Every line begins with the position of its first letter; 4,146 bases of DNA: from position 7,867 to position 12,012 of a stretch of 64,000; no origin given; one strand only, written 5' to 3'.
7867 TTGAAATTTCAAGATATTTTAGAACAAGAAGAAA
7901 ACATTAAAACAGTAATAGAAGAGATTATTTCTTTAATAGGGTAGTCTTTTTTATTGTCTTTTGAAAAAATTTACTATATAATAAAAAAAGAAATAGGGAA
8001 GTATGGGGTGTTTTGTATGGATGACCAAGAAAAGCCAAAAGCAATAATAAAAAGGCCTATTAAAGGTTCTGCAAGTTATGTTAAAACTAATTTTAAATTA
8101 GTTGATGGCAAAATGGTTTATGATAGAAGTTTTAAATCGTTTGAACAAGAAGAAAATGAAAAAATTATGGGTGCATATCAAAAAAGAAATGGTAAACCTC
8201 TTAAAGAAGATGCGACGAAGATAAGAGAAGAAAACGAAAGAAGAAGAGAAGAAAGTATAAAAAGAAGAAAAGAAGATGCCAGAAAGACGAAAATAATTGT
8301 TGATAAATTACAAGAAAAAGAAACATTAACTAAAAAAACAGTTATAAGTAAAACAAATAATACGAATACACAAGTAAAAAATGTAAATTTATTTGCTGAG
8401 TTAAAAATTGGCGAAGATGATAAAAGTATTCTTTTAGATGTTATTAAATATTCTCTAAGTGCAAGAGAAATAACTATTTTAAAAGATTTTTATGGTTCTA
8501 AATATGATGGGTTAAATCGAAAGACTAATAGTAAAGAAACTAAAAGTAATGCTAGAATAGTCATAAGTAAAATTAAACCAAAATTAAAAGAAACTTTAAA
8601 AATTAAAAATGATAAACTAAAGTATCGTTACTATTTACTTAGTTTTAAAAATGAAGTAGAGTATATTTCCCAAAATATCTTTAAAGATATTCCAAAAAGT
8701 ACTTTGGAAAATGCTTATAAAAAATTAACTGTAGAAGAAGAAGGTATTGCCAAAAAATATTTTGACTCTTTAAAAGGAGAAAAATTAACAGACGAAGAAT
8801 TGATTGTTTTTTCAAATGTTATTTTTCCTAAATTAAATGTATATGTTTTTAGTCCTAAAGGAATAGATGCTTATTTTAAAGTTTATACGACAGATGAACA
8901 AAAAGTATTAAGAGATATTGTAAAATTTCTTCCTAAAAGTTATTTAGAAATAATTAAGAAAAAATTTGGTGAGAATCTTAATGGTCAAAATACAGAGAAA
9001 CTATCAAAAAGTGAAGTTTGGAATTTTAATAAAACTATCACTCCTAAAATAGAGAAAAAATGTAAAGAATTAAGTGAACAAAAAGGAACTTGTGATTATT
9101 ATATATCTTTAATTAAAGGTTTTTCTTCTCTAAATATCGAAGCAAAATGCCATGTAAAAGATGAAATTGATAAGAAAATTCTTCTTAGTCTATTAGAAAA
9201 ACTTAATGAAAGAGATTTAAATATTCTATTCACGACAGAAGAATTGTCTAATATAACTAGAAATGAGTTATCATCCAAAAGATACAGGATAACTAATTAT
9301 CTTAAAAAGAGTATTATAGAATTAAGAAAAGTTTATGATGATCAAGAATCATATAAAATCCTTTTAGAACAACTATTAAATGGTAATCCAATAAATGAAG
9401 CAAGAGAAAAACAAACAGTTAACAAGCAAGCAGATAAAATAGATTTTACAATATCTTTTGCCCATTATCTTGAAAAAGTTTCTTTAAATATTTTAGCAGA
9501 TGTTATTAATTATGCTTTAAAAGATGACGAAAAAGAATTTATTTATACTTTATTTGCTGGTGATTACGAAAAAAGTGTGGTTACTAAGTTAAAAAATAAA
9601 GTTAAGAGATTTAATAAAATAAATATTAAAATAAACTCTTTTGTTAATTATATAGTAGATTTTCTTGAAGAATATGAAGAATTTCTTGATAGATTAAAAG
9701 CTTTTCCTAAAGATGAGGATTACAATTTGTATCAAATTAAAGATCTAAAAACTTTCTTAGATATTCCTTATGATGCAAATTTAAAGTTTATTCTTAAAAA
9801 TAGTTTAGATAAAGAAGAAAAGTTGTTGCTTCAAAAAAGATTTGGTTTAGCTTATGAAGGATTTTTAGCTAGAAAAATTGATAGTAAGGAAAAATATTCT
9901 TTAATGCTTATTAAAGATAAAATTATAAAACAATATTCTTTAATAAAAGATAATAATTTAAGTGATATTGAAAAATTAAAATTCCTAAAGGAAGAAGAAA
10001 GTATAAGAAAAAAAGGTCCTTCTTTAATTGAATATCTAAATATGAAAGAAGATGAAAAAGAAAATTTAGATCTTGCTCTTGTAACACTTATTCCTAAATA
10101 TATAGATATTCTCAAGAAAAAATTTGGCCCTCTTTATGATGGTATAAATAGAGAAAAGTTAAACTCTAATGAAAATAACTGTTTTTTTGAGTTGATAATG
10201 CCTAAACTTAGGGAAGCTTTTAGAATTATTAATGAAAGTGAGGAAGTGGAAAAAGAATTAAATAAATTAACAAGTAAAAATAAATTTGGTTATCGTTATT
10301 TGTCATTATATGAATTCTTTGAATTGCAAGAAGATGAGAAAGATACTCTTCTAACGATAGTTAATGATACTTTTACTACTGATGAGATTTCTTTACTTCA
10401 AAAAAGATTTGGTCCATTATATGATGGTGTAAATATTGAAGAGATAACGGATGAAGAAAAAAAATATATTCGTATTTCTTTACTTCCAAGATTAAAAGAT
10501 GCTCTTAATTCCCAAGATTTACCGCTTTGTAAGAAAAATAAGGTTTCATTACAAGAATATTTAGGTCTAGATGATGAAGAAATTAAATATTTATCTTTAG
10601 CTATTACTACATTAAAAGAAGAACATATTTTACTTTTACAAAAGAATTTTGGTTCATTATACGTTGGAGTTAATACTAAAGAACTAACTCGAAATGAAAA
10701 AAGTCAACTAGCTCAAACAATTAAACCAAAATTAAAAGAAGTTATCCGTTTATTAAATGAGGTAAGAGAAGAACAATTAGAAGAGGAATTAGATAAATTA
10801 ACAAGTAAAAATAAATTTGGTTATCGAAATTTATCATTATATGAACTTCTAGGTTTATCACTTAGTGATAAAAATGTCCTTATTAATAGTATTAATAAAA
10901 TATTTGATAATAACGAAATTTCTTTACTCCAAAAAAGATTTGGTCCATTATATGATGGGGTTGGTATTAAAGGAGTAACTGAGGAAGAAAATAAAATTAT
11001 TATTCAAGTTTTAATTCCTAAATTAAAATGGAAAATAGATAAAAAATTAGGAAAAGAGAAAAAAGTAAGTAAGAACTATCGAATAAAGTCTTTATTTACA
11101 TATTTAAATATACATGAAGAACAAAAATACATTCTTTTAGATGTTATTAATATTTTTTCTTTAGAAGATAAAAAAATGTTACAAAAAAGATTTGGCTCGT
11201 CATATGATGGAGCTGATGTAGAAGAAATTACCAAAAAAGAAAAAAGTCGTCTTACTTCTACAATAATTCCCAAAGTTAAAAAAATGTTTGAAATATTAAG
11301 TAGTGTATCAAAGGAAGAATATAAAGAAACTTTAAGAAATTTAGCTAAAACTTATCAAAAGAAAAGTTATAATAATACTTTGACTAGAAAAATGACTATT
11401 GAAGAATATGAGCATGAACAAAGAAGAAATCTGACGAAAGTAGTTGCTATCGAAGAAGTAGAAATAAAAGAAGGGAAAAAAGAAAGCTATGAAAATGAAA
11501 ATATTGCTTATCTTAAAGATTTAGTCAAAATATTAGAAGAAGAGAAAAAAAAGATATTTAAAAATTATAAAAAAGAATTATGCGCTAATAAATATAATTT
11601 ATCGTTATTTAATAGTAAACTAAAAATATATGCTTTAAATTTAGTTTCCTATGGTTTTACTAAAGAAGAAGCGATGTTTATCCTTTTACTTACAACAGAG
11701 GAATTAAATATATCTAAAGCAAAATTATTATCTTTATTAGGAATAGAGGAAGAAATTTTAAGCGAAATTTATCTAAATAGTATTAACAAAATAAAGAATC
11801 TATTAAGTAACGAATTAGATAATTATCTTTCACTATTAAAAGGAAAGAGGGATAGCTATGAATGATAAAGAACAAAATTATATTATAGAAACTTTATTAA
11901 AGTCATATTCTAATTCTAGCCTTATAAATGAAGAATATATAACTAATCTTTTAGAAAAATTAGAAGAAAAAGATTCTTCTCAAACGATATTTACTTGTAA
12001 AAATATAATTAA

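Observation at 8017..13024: Giant array of sigma-70 region-4-like modules translationally coupled to a divergent sigma-like protein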

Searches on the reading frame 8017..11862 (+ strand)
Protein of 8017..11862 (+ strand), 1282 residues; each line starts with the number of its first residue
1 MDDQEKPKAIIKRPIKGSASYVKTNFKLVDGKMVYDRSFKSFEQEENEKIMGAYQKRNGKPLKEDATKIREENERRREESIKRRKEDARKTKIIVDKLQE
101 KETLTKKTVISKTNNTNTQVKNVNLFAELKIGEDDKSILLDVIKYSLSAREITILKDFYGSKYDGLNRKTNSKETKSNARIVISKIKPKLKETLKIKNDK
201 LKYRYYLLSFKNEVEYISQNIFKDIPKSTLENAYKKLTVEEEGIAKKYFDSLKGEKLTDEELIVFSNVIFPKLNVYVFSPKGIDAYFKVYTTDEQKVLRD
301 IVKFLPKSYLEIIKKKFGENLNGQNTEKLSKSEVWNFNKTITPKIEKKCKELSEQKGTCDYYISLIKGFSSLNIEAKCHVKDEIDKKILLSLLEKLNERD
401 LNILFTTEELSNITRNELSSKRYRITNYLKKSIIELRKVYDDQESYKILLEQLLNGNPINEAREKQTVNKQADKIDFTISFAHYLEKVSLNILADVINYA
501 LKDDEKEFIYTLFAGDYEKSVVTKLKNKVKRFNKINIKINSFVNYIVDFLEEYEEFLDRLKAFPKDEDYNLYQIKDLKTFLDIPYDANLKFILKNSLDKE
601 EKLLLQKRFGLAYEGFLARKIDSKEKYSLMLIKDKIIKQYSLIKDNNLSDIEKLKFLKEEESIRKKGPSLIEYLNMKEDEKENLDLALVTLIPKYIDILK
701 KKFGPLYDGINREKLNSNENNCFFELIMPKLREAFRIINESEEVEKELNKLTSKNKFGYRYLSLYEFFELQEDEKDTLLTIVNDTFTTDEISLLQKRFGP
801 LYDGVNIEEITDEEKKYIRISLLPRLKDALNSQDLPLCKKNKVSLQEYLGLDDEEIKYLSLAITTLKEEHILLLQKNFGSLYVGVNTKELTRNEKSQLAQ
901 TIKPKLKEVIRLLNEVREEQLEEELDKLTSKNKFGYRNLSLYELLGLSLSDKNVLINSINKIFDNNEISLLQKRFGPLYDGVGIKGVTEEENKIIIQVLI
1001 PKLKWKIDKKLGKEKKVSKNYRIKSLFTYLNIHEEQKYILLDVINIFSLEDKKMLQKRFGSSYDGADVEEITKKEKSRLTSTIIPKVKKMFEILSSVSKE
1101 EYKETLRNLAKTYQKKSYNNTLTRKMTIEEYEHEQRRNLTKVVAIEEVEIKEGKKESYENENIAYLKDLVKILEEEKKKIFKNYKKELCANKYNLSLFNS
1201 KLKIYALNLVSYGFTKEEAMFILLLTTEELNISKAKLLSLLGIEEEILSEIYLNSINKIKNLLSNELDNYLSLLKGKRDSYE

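Call 3: search_protein_families(library=pfam, proteins=[window:8017-11862:+], max_evalue=1)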
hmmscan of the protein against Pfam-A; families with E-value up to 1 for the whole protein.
window:8017-11862:+ (1282 aa): 5 families
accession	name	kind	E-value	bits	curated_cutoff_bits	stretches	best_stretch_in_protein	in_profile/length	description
PF03276.19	Gag_spuma_N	-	0.14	12.5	25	0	957-985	80-108/142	Spumavirus gag protein, N-terminal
PF20716.2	ATPTG10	-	0.15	13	25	0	670-703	45-78/99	ATPTG10-like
PF18072.6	FGAR-AT_linker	-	0.35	11.8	26.6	0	843-867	4-28/50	Formylglycinamide ribonucleotide amidotransferase linker domain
PF25051.1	WHD_MCM8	-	0.42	11.1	26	0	1152-1217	7-72/80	MCM8 winged helix domain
PF03722.19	Hemocyanin_N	-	0.68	11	28.9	1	1086-1135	4-57/124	Hemocyanin, all-alpha domain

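Call 4: search_protein_families(library=ncbifam, proteins=[window:8017-11862:+], max_evalue=1)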
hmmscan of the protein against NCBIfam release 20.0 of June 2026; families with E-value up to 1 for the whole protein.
window:8017-11862:+ (1282 aa): 0 families
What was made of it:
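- Tried and rejected: Pfam and NCBIfam on both proteins found nothing (calls 3, 4).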

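Call 8: find_homologous_proteins(query=window:8017-11862:+)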
Query window:8017-11862:+ (1282 aa): 7 proteins with E <= 0.001 among 8000 candidates.
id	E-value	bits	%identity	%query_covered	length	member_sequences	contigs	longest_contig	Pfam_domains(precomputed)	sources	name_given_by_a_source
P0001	0.0e+0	2689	100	100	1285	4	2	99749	-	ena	-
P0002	0.0e+0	1724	67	78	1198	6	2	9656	-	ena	-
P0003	0.0e+0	1660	64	78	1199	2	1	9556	-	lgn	-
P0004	0.0e+0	1425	55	78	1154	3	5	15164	-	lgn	-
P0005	0.0e+0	1071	43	77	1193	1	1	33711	-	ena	-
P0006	0.0e+0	1016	39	78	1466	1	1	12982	-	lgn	-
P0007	5.9e-290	983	37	78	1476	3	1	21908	-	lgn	-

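Call 22: find_encoding_contigs(protein=P0005, flank=10000, max_places=2)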
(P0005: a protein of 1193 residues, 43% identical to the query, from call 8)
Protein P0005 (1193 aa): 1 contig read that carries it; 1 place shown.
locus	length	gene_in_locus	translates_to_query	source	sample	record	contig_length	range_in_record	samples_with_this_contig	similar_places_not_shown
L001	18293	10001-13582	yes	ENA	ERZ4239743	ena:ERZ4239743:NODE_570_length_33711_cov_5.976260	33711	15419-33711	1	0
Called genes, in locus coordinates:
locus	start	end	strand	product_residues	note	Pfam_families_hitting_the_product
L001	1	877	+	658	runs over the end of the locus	-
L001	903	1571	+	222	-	-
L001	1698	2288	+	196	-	-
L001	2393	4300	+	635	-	PF02368:Big_2 (faint)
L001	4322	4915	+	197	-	-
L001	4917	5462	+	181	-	-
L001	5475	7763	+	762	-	-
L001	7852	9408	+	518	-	PF08341:TED (weak), PF17802:SpaA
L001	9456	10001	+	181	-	PF02525:Flavodoxin_2 (weak), PF03358:FMN_red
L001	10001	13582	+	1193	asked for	-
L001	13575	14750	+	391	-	-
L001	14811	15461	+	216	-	-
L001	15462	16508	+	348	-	-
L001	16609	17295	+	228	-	PF02397:Bac_transf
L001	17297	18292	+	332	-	?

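Call 23: find_encoding_contigs(protein=P0007, flank=10000, max_places=2)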
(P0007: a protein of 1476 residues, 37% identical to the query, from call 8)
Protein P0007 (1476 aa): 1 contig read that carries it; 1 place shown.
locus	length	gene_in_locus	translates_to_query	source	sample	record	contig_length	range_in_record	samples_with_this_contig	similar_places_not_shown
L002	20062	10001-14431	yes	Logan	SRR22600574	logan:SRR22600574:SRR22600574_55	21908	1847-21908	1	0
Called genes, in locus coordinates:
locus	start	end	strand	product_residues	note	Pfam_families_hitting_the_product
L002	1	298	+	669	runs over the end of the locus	-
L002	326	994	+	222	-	-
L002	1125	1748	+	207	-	-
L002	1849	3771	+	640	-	PF02368:Big_2 (faint)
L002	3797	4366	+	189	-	PF00717:Peptidase_S24 (weak)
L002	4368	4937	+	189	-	-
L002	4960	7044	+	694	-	-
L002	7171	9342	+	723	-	PF08341:TED (weak), PF17802:SpaA (weak), PF22904:NOMO1-like_2nd (faint), PF23193:NOMO_3rd (faint), PF17802:SpaA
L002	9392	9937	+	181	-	PF02525:Flavodoxin_2, PF03358:FMN_red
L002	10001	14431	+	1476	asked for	-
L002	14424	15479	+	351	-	-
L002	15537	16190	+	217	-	-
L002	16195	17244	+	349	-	-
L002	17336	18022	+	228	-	PF02397:Bac_transf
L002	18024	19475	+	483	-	PF03816:LytR_cpsA_psr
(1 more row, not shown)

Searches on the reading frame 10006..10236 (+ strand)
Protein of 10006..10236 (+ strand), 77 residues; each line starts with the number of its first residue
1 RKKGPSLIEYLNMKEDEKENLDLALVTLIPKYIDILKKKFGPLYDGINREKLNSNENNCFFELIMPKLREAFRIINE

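Call 10: search_solved_structures(query=A1, max_evalue=10, show_alignments=3)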
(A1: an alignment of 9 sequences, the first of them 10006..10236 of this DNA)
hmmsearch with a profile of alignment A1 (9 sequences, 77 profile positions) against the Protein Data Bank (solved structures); distinct sequences matched with E-value up to 10: 7.
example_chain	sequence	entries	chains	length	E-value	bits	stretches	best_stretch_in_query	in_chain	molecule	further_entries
9h74_A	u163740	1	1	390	0.16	15.1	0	6-35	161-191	Eukaryotic translation initiation factor 2 subunit 1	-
4g8x_A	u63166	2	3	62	0.27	14.4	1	18-42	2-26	RNA polymerase sigma factor rpoD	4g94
4g6d_A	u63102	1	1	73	0.36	14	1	18-42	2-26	RNA polymerase sigma factor rpoD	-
8vy3_A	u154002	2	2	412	0.66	13.1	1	18-73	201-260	DNA primase small subunit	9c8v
6r4s_A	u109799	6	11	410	0.69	13.1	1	18-73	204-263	DNA primase small subunit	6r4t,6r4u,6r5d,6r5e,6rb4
4lik_A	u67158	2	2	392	0.69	13.1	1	18-73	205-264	DNA primase small subunit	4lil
8ab2_A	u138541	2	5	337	1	12.5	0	9-37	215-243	L-lactate dehydrogenase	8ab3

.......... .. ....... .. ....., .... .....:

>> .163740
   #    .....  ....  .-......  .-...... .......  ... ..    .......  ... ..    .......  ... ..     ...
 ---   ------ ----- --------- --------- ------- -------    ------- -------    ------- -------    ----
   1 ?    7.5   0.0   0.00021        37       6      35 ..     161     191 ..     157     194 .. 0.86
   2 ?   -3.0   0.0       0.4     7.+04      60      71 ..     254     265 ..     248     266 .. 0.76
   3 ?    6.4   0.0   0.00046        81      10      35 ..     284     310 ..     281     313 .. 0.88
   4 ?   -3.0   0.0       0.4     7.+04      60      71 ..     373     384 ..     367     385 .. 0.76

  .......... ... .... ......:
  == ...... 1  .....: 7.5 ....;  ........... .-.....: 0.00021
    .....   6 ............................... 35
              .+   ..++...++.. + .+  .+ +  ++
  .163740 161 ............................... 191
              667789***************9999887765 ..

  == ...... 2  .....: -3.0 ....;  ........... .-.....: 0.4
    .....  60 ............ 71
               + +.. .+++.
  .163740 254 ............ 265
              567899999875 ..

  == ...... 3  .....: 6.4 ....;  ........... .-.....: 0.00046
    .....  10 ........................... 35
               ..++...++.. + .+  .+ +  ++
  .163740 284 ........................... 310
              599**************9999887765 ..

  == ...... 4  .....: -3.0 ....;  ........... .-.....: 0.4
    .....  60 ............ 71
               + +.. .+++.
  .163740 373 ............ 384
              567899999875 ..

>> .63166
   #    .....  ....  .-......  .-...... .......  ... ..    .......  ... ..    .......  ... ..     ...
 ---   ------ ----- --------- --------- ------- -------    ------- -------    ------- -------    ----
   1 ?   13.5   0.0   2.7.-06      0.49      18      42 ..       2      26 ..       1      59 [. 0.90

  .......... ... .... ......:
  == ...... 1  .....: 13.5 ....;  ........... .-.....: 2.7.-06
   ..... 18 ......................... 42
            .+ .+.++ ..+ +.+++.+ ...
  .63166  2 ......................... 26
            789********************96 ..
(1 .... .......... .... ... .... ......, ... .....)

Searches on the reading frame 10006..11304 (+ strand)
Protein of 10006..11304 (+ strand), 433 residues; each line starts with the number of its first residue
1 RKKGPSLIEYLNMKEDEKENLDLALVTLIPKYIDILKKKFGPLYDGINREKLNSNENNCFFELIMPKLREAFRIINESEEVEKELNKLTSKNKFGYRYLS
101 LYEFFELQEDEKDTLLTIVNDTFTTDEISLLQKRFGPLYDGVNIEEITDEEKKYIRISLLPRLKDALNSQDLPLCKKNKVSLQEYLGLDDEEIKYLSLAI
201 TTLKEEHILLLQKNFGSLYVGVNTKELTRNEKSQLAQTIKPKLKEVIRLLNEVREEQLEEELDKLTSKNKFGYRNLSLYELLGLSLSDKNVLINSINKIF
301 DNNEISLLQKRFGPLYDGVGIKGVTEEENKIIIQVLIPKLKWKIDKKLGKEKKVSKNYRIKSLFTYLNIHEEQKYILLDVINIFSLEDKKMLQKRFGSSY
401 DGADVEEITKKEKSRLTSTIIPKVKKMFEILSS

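Call 89: search_dna_similar(query=window:10006-11304:+, collection=phages, mode=protein, max_evalue=0.001, max_rows=10)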
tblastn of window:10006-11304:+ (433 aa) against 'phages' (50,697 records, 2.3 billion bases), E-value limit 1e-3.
No match.
